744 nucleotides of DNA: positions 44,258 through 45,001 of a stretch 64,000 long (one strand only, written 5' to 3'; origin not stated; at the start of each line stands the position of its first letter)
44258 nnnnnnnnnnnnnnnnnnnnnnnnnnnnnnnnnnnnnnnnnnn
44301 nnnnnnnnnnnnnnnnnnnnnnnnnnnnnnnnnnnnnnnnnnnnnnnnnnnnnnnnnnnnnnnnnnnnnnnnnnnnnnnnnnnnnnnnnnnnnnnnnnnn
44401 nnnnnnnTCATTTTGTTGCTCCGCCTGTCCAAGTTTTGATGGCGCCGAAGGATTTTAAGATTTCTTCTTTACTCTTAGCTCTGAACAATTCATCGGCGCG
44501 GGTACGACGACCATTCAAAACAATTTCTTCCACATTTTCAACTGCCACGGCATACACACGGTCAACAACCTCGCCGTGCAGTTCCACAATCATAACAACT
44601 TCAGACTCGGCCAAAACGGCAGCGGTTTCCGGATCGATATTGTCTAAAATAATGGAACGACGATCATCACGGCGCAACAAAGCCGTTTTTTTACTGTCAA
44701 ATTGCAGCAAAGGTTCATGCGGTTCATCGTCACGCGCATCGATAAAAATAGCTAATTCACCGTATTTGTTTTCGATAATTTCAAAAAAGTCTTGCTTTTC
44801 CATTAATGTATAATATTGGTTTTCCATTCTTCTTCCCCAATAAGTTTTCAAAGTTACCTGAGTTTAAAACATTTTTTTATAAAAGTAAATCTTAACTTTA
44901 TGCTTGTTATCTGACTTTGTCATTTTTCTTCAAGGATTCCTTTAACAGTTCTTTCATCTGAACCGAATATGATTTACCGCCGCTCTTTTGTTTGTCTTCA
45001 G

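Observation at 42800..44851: CcrM-family orphan adenine methyltransferase translationally coupled to the HPr/EIIA(Man) regulatory PTS module, which lacks a recognisable HprK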

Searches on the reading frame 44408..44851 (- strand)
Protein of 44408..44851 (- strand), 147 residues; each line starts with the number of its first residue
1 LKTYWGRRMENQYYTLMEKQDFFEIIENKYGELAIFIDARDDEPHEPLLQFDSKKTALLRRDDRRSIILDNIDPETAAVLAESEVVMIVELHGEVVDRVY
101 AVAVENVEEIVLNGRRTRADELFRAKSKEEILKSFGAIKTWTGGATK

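Call 3: search_protein_families(library=pfam, proteins=[window:44408-44851:-], max_evalue=0.1)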
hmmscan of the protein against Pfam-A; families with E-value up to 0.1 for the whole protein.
window:44408-44851:- (147 aa): 0 families

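Call 4: search_protein_families(library=ncbifam, proteins=[window:44408-44851:-], max_evalue=0.1)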
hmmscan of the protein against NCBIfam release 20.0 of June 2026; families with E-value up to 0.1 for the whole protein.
window:44408-44851:- (147 aa): 0 families

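Call 14: find_homologous_proteins(query=window:44408-44851:-, max_evalue=0.001)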
Query window:44408-44851:- (147 aa): 783 proteins with E <= 0.001 among 847 candidates; the best 120 are listed.
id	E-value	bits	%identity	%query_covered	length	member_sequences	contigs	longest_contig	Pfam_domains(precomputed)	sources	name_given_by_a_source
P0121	1.0e-89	316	99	100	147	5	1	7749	-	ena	-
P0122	2.1e-77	276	94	95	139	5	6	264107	-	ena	-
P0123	9.9e-74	264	89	95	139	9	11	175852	-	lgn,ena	-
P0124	1.4e-73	263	88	95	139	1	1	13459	-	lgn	-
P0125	4.5e-73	262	88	95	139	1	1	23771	-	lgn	-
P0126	5.9e-73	261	88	95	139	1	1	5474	-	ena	-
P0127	7.7e-73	261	88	95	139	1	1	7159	-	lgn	-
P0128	1.4e-72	260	88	95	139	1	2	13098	-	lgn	-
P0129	1.4e-72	260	88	95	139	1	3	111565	-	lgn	-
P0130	1.5e-72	260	88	95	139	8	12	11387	-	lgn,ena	-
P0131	1.6e-72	260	87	95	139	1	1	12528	-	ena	-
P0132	2.1e-72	260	88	95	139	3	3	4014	-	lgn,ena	-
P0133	2.6e-72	259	88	95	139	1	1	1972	-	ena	-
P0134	2.8e-72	259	88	95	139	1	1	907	-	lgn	-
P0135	3.6e-72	259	88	95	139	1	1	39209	-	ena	-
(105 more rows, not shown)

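Call 26: predict_structure(alignment_id=A1)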
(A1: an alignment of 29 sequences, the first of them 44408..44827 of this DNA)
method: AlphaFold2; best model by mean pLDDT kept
length: 139 residues; sequences in the alignment: 29
mean_pLDDT: 47.2   pTM: 0.43
mean pLDDT of the five models: 47.2, 44.8, 40.3, 34.8, 34.6
residues with pLDDT >= 90: 0; 70-90: 0; 50-70: 67; < 50: 72
segments of 3 or more residues with pLDDT < 50: 1-27, 29-42, 55-57, 100-115, 135-139
pLDDT, mean of each block of 10 residues (from residue 1): 26 36 45 36 49 52 60 58 56 54 38 51 53 46
secondary structure, 60 per line:
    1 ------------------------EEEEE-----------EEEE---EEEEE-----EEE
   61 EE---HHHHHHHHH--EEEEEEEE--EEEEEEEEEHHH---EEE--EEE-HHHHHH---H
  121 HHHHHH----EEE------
elements in order: E25-29 E41-44 E48-52 E58-62 H66-74 E77-84 E87-95 E102-104 E107-109 H111-116 H120-126 E131-133

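Call 28: search_protein_representatives(alignment_id=A1)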
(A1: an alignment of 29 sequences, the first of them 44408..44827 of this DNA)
Query: 29 sequences, 139 profile positions. Proteins with E-value up to 0.001 (for the whole library): 215; up to 1e-10: 38; up to 1e-30: 8. The best 150 are listed.
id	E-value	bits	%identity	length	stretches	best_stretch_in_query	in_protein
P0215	2.0e-78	277.4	-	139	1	1-139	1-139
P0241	5.1e-60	217.8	-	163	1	1-129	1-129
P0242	1.7e-49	183.7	-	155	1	1-110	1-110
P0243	3.1e-44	166.7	-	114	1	1-104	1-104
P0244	4.1e-43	163.0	-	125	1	1-99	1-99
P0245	2.9e-41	157.1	-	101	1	1-87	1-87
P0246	2.2e-35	138.0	-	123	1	46-137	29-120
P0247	7.5e-31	123.3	-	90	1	58-138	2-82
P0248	2.9e-30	121.4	-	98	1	1-59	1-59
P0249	6.1e-28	113.9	-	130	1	66-139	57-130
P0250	2.4e-21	92.5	-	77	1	1-54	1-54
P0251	1.5e-20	89.9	-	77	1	1-49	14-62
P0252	1.8e-20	89.7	-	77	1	1-68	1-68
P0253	7.1e-20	87.7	-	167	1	9-59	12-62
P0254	1.0e-17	80.8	-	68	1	1-46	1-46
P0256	1.0e-16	77.5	-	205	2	9-102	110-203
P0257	1.9e-16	76.7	-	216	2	9-100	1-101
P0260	2.8e-14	69.6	-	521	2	9-97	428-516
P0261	2.2e-13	66.7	-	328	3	17-101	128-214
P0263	6.9e-13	65.1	-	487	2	11-103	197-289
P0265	2.2e-12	63.5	-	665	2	15-103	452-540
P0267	2.4e-12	63.3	-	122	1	10-124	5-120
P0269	4.5e-12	62.5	-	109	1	9-104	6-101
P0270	9.5e-12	61.4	-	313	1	14-101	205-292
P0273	3.0e-11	59.8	-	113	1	10-104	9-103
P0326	3.8e-07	46.5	-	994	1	7-102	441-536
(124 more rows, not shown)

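Call 29: search_protein_families(library=pfam, proteins=[P0256, P0257, P0260, P0261, P0263, P0265, P0267, P0269, P0270, P0326], max_evalue=0.01)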
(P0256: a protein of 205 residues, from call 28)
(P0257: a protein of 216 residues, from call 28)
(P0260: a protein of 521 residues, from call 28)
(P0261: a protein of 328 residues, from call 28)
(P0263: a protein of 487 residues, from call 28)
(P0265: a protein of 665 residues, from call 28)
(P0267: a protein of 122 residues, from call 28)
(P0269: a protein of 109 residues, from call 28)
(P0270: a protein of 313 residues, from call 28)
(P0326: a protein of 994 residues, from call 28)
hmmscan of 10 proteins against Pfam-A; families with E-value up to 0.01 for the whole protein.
P0256 (205 aa): 0 families

P0257 (216 aa): 0 families

P0260 (521 aa): 5 families
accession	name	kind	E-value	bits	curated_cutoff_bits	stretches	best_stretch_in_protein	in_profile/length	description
PF13676.11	TIR_2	-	8e-30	104.3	28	2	10-98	1-93/122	TIR domain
PF01582.25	TIR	-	1.6e-08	35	21.3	1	8-87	2-83/179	TIR domain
PF10137.14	CAP12-PCTIR_TIR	-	5.3e-08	33.3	24.7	1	10-68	2-60/119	CAP12/Pycsar effector protein, TIR domain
PF05178.17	Kri1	-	0.0012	19.7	25.2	1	126-183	25-87/102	KRI1-like family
PF08937.16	ThsB_TIR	-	0.0085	16.9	21.2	0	11-93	1-92/100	Thoeris protein ThsB, TIR-like domain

P0261 (328 aa): 0 families

P0263 (487 aa): 4 families
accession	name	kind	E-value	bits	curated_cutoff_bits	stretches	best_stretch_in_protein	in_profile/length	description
PF13676.11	TIR_2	-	4.4e-21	76.1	28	1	5-112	1-108/122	TIR domain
PF01582.25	TIR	-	4e-07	30.4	21.3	1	2-82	1-83/179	TIR domain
PF10137.14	CAP12-PCTIR_TIR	-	0.0002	21.8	24.7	1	5-70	2-67/119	CAP12/Pycsar effector protein, TIR domain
PF08937.16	ThsB_TIR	-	0.00036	21.3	21.2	1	42-92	46-96/100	Thoeris protein ThsB, TIR-like domain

P0265 (665 aa): 0 families

P0267 (122 aa): 0 families

P0269 (109 aa): 0 families

P0270 (313 aa): 5 families
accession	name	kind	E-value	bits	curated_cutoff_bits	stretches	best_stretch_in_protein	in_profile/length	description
PF13676.11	TIR_2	-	2.6e-22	80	28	1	5-124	1-122/122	TIR domain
PF01582.25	TIR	-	2e-05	24.9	21.3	1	3-81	2-82/179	TIR domain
PF08937.16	ThsB_TIR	-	9.6e-05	23.2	21.2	1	42-92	46-96/100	Thoeris protein ThsB, TIR-like domain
PF10137.14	CAP12-PCTIR_TIR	-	0.0012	19.3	24.7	1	5-70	2-67/119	CAP12/Pycsar effector protein, TIR domain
PF08619.15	Nha1_C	-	0.0057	16.4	23.7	0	157-290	198-268/464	Alkali metal cation/H+ antiporter Nha1 C terminus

P0326 (994 aa): 23 families
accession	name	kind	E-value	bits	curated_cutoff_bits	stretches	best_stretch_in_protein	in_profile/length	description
PF00515.34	TPR_1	-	1.2e-51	170.9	27.8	8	857-887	4-34/34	Tetratricopeptide repeat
PF07719.23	TPR_2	-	1.6e-39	131.2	27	4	648-679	2-33/34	Tetratricopeptide repeat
PF13414.12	TPR_11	-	1.4e-33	114.8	26.8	6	759-794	1-36/42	TPR repeat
PF13181.12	TPR_8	-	5.9e-28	95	25.7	3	759-785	8-34/34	Tetratricopeptide repeat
PF13424.12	TPR_12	-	3.1e-25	88.6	30.1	4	788-850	5-75/77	Tetratricopeptide repeat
PF13431.12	TPR_17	-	2.8e-24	83.8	24.4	3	775-807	2-34/34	Tetratricopeptide repeat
PF13432.12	TPR_16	-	1.5e-23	83.3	32.7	2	758-820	3-65/65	Tetratricopeptide repeat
PF13428.12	TPR_14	-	2e-16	59.3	23.5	1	756-790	5-39/44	Tetratricopeptide repeat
PF14559.12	TPR_19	-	8.4e-16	58.5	25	2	764-818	3-57/68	Tetratricopeptide repeat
PF13371.12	TPR_9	-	5.3e-09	36.4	35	0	796-850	5-59/73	Tetratricopeptide repeat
PF13174.12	TPR_6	-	5.1e-08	33.5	26.3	0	759-784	7-32/33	Tetratricopeptide repeat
PF13374.12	TPR_10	-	2.2e-07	31.1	27.5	0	857-882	5-30/42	Tetratricopeptide repeat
PF12569.14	NatA_aux_su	-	3.2e-07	30.1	33.3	1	707-784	181-258/515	N-terminal acetyltransferase A, auxiliary subunit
PF25063.1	ARM_TT21_C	-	3.4e-07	30.8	35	0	733-819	110-197/209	Tetratricopeptide repeat protein 21 C-terminal ARM domain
PF23914.1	TPR_CcmH_CycH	-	1.7e-05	25.1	42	0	759-845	57-146/158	Cytochrome c-type biogenesis protein H TPR domain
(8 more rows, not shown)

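Call 39: predict_structure(alignment_id=A2)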
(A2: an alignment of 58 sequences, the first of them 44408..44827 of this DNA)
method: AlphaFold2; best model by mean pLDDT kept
length: 139 residues; sequences in the alignment: 58
mean_pLDDT: 84.5   pTM: 0.71
mean pLDDT of the five models: 84.5, 79.6, 77.7, 77.4, 76.2
residues with pLDDT >= 90: 81; 70-90: 31; 50-70: 22; < 50: 5
segments of 3 or more residues with pLDDT < 50: 1-4
pLDDT, mean of each block of 10 residues (from residue 1): 62 92 94 94 96 92 94 96 95 97 70 60 69 70
secondary structure, 60 per line:
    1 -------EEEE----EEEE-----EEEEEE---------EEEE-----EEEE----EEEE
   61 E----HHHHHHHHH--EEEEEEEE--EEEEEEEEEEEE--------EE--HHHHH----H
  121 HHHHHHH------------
elements in order: E8-11 E16-19 E25-30 E40-43 E49-52 E57-61 H66-74 E77-84 E87-98 H111-115 H120-127

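Call 42: fold_search(model_id=the predicted structure, library=pdb)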
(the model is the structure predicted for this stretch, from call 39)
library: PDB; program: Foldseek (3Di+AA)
matches with E <= 10: 183; with E <= 0.001: 0
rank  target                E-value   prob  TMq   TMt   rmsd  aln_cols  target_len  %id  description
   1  2qua                  3.2e-01  0.25  0.22  0.06   6.9        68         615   12  Crystal structure of LipA from Serratia marcescens (released 2007-08-28)
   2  2zj6                  6.2e-01  0.10  0.23  0.07  11.8        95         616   12  Crystal structure of D337A mutant of Pseudomonas sp. MIS38 lipase (released 2008-12-02)
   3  2z8x                  8.0e-01  0.10  0.22  0.06  12.0        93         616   11  Crystal structure of extracellular lipase from Pseudomonas sp. MIS38 (released 2007-10-30)
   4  4fo1_A                1.3e+00  0.03  0.18  0.16  16.0       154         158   10  Crystal structure of lincosamide antibiotic adenylyltransferase LnuA, apo (released 2012-07-04)
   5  3cpx_A                1.4e+00  0.02  0.13  0.09  13.4        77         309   12  Crystal structure of putative M42 glutamyl aminopeptidase (YP_676701.1) from Cytophaga hutchinsonii ATCC 33406 at 2.39 (released 2008-04-29)
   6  7ftr                  1.4e+00  0.01  0.11  0.06  16.6       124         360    7  Crystal Structure of human cyclic GMP-AMP synthase in complex with (Z)-N-(4-acetylphenyl)-2-cyano-3-hydroxy-3-(5-methyl- (released 2024-02-21)
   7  2zj7                  1.8e+00  0.08  0.24  0.07  10.1        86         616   13  Crystal structure of D157A mutant of Pseudomonas sp. MIS38 lipase (released 2008-12-02)
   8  8phb_A                2.1e+00  0.06  0.18  0.08   6.9        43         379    9  Crystal structure of apo Cami1 (released 2023-12-13)
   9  9k3e_C                2.4e+00  0.06  0.24  0.27   6.8       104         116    9  DddB(BadTF3) dsDNA deaminase (released 2024-11-27)
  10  8cr8_A                2.4e+00  0.02  0.15  0.08  15.1        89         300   13  human Interleukin-23 (released 2024-02-07)
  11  9vbt_B                2.4e+00  0.02  0.15  0.08  12.2        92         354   15  Cryo-EM structure of the multi-component acyltransferase complex MucABC from Streptococcus macacae at a stoichiometric (released 2026-02-11)
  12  3a6z_A                2.5e+00  0.09  0.23  0.07   6.5        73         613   11  Crystal structure of Pseudomonas sp. MIS38 lipase (PML) in the open conformation following dialysis against Ca-free bu (released 2010-05-26)
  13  2zvd_A                2.5e+00  0.07  0.23  0.07   9.0        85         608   10  Crystal structure of Pseudomonas sp. MIS38 lipase in an open conformation (released 2009-11-10)
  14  7wso_A                2.5e+00  0.01  0.17  0.17  19.2       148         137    9  Structure of a membrane protein G (released 2022-08-31)
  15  3ray                  2.7e+00  0.01  0.13  0.12  12.4        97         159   18  Crystal structure of Methyltransferase domain of human PR domain-containing protein 11 (released 2011-04-20)
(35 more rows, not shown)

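Call 46: search_solved_structures(query=A2, max_evalue=10)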
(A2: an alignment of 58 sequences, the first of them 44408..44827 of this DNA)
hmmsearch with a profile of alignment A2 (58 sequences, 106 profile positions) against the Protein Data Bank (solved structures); distinct sequences matched with E-value up to 10: 3.
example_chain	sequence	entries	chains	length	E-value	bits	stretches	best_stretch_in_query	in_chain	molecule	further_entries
2l9c_A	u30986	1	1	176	0.43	13.3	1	9-65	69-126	Darcin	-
4fgv_A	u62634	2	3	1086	0.51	13.1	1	48-94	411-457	Chromosome region maintenance 1 (CRM1) or Exportin 1 (Xpo1) | CRM1 Nuclear transport receptor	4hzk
2k2w_A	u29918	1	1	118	1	12.2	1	17-58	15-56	Recombination and DNA repair protein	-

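Call 47: search_protein_families(library=padloc, proteins=[window:44408-44827:-, P0260, P0263, P0270, P0326, P0269, P0257], max_evalue=0.01)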
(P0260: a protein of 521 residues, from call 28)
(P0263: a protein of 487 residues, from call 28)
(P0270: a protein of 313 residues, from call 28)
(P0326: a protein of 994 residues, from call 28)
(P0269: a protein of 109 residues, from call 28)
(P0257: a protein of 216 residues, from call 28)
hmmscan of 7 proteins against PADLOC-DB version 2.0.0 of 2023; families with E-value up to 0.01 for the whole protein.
window:44408-44827:- (139 aa): 0 families

P0260 (521 aa): 15 families
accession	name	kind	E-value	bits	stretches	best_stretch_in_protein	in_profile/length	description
PDLC05062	PDC-S66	-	2.5e-13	48.1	2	3-68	144-210/282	-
PDLC00422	ThsB1|ThsB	-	2.8e-11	41.3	2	168-283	23-149/194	TIR-like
PDLC00436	ThsB1|ThsB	-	3.9e-10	37.5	2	5-88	33-120/183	TIR-like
PDLC00426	ThsB1|ThsB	-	4.5e-10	37.3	2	3-38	233-268/352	TIR-like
PDLC02421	Aga_TIR-PNTD1-PNTD2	-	6.7e-10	36.6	1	9-85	5-83/430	Class I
PDLC02012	SAVED5--SAVED_TIR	-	2.8e-08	31.3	1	8-57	13-62/404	-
PDLC00419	ThsB1|ThsB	-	3.8e-07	28.1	0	7-83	27-107/165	TIR-like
PDLC02403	Aga_TIR-PNTD1-PNTD2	-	5e-07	27.1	1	10-86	5-83/443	Class I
PDLC00425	ThsB1|ThsB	-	2.4e-06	24.9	1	3-98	247-349/389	TIR-like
PDLC03825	spbK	-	4.2e-06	24.4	1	126-207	82-170/308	-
PDLC02416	Aga_REase-TIR-PNTD1-PNTD2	-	5.3e-05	20.1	1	10-99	158-249/572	Class I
PDLC00430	ThsB1|ThsB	-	0.0001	20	1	8-32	65-89/269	TIR-like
PDLC00424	ThsB1|ThsB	-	0.00016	19.5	1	8-66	102-161/234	TIR-like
PDLC00435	ThsB1|ThsB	-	0.0033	15.1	0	7-37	64-94/281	TIR-like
PDLC00418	ThsB1|ThsB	-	0.0082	14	0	8-35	5-32/155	TIR-like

P0263 (487 aa): 10 families
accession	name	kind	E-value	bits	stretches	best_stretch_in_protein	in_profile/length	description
PDLC05062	PDC-S66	-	2.6e-09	34.9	1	2-83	148-230/282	-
PDLC00436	ThsB1|ThsB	-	3e-07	28.1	1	3-77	36-114/183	TIR-like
PDLC00426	ThsB1|ThsB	-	3.8e-07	27.7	1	2-87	237-329/352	TIR-like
PDLC02012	SAVED5--SAVED_TIR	-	5.2e-06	23.8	1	4-83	15-95/404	-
PDLC00424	ThsB1|ThsB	-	7.2e-05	20.7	1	4-61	103-161/234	TIR-like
PDLC03825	spbK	-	0.00017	19.1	1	4-29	150-175/308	-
PDLC00422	ThsB1|ThsB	-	0.00032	18.3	0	2-33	40-71/194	TIR-like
PDLC00419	ThsB1|ThsB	-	0.001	16.9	0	4-78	29-107/165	TIR-like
PDLC00430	ThsB1|ThsB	-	0.0077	13.8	0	2-33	64-96/269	TIR-like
PDLC00423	ThsB1|ThsB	-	0.0088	13.7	0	393-452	31-91/190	TIR-like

P0270 (313 aa): 6 families
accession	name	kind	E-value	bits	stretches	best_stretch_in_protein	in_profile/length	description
PDLC02012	SAVED5--SAVED_TIR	-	1.9e-10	38.4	1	4-79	15-91/404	-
PDLC02421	Aga_TIR-PNTD1-PNTD2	-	1.1e-09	35.9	1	5-149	6-151/430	Class I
PDLC02403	Aga_TIR-PNTD1-PNTD2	-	9.9e-09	32.7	1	32-139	33-144/443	Class I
PDLC02416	Aga_REase-TIR-PNTD1-PNTD2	-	2.1e-05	21.4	1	6-97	159-252/572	Class I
PDLC02400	Aga_TIR-PNTD1-PNTD2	-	0.00027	17.4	1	38-86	223-272/639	Class I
PDLC00434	ThsB1|ThsB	-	0.0027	14.8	1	5-87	141-224/396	TIR-like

P0326 (994 aa): 0 families

P0269 (109 aa): 0 families

P0257 (216 aa): 0 families

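Call 48: find_encoding_contigs(protein=P0273, flank=5000, max_places=4)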
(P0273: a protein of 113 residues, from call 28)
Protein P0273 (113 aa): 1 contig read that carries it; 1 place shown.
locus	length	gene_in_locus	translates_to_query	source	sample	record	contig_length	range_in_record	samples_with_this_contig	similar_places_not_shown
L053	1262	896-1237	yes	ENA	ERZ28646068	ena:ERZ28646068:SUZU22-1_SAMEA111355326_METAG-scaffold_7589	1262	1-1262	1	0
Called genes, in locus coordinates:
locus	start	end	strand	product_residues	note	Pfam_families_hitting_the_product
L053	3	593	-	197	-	?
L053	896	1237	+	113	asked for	-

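Call 49: find_encoding_contigs(protein=P0269, flank=5000, max_places=4)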
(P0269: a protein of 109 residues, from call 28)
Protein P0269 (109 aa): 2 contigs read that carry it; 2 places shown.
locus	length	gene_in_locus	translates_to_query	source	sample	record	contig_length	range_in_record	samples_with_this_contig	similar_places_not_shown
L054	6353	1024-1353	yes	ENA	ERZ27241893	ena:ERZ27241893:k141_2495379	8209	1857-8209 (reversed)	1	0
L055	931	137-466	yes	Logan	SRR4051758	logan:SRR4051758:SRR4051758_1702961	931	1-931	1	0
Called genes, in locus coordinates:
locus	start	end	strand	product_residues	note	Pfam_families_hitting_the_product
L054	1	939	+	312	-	?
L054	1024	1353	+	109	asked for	-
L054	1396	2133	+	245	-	-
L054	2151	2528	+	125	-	PF06476:DUF1090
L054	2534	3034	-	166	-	PF00293:NUDIX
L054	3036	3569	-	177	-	PF00719:Pyrophosphatase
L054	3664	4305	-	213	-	PF00702:Hydrolase, PF13419:HAD_2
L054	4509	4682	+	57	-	-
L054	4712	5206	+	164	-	PF02464:CinA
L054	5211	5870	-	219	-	PF01725:Ham1p_like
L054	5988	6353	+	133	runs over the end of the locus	-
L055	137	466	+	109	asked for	-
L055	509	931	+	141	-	?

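Call 65: fold_search(model_id=the predicted structure, library=viral)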
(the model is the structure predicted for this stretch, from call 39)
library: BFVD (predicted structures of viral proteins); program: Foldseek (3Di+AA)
matches with E <= 10: 378; with E <= 0.001: 0
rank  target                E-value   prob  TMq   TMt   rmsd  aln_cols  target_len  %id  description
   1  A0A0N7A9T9            3.2e-02  0.66  0.35  0.30  12.9       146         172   14  (no name in the UniProt tables at hand)
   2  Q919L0                2.7e-01  0.23  0.33  0.29  10.7       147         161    8  Uncharacterized protein [Culex nigripalpus nucleopolyhedrovirus (isolate Florida/1997)]
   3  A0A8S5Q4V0            4.5e-01  0.07  0.23  0.23  15.1       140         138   13  Uncharacterized protein [Podoviridae sp. ctza028]
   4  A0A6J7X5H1            5.8e-01  0.10  0.13  0.08   7.2        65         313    9  3'-5' exonuclease domain containing protein [uncultured Caudovirales phage]
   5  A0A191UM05            5.8e-01  0.03  0.15  0.11  20.1       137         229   11  ORF11 [Fowl adenovirus 8a]
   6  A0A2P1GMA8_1          6.2e-01  0.20  0.21  0.04   8.9        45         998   13  RNA-dependent RNA polymerase [Wuhan astro-like virus]
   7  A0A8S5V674            7.0e-01  0.08  0.17  0.17  12.2        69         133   10  Uncharacterized protein [Myoviridae sp. ct4uh47]
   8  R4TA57                8.0e-01  0.08  0.20  0.17  12.1        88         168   11  Uncharacterized protein [Haloarcula californiae tailed virus 2]
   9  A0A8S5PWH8            8.5e-01  0.02  0.16  0.07  22.2       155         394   14  Baseplate component [Siphoviridae sp. ctPsO101]
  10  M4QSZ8                9.1e-01  0.09  0.24  0.28   8.4       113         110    8  Uncharacterized protein [Loktanella phage pCB2051-A]
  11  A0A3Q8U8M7            9.7e-01  0.04  0.18  0.20  14.5       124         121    6  BTB/POZ domain-containing protein [Megavirus baoshan]
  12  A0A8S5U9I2            1.0e+00  0.06  0.21  0.07  12.0       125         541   12  Nucleoid-associated protein [Siphoviridae sp. ctKNZ79]
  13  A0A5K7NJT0            1.1e+00  0.08  0.16  0.26  11.2        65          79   11  (no name in the UniProt tables at hand)
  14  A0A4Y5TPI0            1.1e+00  0.03  0.17  0.16  12.6       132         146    9  Uncharacterized protein [Serratia phage Moabite]
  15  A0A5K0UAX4            1.1e+00  0.02  0.14  0.08  15.7       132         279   12  Uncharacterized protein [Yasminevirus sp. GU-2018]
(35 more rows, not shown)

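Call 66: search_protein_families(library=phrogs, proteins=[window:44408-44827:-, P0269, P0273, P0257], max_evalue=0.01)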
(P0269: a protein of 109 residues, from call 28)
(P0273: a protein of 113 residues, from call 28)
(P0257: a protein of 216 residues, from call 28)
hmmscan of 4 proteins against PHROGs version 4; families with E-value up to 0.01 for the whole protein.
window:44408-44827:- (139 aa): 0 families

P0269 (109 aa): 0 families

P0273 (113 aa): 0 families

P0257 (216 aa): 0 families
